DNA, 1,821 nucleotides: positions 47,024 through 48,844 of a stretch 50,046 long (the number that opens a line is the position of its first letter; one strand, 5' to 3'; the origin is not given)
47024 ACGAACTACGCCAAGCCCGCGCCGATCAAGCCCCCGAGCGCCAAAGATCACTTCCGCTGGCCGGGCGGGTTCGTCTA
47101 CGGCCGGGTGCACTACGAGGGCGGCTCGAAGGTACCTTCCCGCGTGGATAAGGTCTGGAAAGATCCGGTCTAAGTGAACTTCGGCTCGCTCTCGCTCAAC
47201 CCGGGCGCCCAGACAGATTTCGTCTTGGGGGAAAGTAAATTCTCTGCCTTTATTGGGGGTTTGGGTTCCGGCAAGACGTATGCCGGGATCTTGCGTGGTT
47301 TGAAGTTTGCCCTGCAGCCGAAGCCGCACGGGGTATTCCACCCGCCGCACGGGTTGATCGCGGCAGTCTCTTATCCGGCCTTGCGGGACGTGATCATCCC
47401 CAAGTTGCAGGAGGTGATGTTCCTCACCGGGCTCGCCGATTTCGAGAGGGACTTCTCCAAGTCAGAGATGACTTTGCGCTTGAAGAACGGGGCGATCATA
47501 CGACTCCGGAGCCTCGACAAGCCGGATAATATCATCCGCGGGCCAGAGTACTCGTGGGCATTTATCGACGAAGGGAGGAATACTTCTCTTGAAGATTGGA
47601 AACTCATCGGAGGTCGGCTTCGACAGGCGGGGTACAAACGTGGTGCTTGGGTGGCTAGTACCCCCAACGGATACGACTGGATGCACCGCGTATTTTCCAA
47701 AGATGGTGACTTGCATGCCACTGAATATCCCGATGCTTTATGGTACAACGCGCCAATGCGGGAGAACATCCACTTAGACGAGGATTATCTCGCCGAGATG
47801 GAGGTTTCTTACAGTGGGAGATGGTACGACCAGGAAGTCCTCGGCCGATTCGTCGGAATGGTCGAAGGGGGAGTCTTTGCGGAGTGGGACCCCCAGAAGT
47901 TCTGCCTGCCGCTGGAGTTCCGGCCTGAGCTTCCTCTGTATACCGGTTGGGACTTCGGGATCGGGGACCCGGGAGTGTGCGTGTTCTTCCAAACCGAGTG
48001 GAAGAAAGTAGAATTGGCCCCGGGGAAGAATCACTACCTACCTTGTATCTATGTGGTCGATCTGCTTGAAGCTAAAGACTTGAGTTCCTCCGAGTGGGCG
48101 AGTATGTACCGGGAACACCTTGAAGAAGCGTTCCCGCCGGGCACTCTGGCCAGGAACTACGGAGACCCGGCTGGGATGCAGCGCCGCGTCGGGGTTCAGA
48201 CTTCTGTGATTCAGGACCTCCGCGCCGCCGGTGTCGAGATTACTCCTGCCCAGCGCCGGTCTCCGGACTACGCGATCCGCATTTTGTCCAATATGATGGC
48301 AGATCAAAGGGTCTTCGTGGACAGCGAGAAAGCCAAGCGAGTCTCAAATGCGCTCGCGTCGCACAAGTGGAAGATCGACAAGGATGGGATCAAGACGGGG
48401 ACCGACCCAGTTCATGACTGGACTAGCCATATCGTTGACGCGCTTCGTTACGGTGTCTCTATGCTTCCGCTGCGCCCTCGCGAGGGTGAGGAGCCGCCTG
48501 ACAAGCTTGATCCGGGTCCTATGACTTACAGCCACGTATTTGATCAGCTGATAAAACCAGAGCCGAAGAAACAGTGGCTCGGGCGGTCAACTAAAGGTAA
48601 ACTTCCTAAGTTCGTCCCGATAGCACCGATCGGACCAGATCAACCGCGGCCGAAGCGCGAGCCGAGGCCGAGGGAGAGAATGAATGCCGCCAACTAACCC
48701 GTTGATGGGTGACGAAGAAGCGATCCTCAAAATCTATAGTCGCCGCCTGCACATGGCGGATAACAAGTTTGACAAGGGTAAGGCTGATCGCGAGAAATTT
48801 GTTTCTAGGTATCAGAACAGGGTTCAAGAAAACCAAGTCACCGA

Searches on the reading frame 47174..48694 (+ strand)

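Call 6: search_protein_families(library=phrogs, proteins=[window:47174-48694:+], max_evalue=0.001)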
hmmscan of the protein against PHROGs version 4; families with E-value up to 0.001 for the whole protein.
window:47174-48694:+ (507 aa): 7 families
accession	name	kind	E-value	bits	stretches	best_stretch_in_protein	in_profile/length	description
phrog_2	-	head and packaging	5.3e-37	129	1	11-435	268-596/807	terminase large subunit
phrog_38319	-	unknown function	8.3e-16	59.2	1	12-263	9-261/271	-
phrog_10250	-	head and packaging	1.2e-12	49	1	212-430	4-214/228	terminase large subunit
phrog_979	-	head and packaging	1.7e-10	41.2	1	10-165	155-305/642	terminase large subunit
phrog_5653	-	head and packaging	3.5e-08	34.4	1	228-431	4-180/199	terminase large subunit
phrog_3717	-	head and packaging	2.2e-05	25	1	93-264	90-261/277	terminase large subunit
phrog_6672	-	head and packaging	0.00062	20.3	0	343-430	44-128/145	terminase large subunit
